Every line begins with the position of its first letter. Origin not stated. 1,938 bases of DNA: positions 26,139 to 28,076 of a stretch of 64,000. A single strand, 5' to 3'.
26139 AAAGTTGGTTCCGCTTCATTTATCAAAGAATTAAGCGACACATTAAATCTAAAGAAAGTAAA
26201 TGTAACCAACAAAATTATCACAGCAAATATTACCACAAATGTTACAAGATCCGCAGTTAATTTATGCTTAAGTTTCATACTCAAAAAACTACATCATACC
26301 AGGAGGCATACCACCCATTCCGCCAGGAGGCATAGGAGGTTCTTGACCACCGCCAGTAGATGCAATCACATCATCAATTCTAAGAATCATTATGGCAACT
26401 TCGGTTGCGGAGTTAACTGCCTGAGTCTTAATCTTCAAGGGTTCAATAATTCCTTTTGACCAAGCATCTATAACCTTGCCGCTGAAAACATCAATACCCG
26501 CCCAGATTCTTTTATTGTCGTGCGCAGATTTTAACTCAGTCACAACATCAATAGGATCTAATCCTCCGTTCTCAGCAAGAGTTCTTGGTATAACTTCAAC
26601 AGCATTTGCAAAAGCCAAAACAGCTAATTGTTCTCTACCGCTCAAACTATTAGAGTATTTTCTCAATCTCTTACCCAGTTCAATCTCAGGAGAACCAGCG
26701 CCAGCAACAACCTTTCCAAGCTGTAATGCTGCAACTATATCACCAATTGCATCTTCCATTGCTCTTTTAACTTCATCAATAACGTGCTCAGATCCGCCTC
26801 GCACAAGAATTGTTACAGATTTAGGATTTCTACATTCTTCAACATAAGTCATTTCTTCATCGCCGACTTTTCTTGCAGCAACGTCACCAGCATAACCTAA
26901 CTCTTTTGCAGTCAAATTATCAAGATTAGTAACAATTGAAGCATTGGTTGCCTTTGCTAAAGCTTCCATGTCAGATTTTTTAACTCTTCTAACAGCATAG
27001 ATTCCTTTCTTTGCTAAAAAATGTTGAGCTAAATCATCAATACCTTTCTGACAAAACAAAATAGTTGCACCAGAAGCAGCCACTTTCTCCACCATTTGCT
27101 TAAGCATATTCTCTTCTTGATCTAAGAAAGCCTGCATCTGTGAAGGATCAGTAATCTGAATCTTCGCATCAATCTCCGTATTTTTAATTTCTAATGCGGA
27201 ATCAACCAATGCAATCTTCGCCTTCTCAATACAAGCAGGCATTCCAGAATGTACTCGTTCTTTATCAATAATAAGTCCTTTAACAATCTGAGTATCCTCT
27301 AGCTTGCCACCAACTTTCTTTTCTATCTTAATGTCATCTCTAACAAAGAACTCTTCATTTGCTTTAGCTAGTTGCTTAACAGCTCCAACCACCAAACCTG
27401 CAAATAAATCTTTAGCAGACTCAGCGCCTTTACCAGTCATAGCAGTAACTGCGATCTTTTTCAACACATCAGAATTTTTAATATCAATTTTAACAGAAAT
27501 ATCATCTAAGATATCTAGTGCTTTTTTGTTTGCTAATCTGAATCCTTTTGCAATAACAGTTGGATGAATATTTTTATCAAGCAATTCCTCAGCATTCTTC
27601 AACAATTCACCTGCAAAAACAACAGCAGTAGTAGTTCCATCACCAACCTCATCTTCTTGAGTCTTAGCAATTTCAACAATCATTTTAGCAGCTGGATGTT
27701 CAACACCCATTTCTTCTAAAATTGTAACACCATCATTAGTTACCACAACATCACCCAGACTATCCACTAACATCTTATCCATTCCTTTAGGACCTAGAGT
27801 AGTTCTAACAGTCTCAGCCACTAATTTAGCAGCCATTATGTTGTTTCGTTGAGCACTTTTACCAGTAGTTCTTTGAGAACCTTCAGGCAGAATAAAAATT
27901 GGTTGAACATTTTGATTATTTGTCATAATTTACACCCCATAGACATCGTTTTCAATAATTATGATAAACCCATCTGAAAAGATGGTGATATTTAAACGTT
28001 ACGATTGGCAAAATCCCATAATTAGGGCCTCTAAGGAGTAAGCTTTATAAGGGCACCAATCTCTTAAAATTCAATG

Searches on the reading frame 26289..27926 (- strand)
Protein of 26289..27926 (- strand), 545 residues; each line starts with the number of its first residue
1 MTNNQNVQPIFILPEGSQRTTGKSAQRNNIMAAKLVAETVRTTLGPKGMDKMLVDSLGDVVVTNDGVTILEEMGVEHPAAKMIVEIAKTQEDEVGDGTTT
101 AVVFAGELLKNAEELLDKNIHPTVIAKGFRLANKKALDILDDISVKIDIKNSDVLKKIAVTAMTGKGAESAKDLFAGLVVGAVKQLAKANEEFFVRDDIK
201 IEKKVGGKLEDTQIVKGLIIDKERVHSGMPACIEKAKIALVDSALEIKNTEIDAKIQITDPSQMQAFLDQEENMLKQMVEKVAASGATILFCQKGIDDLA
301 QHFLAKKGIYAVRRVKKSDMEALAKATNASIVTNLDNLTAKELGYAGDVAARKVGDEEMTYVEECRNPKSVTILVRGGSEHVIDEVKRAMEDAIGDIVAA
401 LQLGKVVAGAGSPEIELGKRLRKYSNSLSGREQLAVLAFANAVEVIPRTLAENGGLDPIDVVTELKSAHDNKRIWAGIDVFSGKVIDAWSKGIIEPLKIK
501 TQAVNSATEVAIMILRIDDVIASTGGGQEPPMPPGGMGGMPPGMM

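Call 91: search_protein_families(library=pfam, proteins=[window:26289-27926:-], max_evalue=0.00001)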
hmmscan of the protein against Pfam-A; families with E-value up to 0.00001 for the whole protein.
window:26289-27926:- (545 aa): 1 family
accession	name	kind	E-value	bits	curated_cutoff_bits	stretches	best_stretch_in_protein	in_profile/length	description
PF00118.29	Cpn60_TCP1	-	8.3e-183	609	34.3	1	36-522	1-487/490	TCP-1/cpn60 chaperonin family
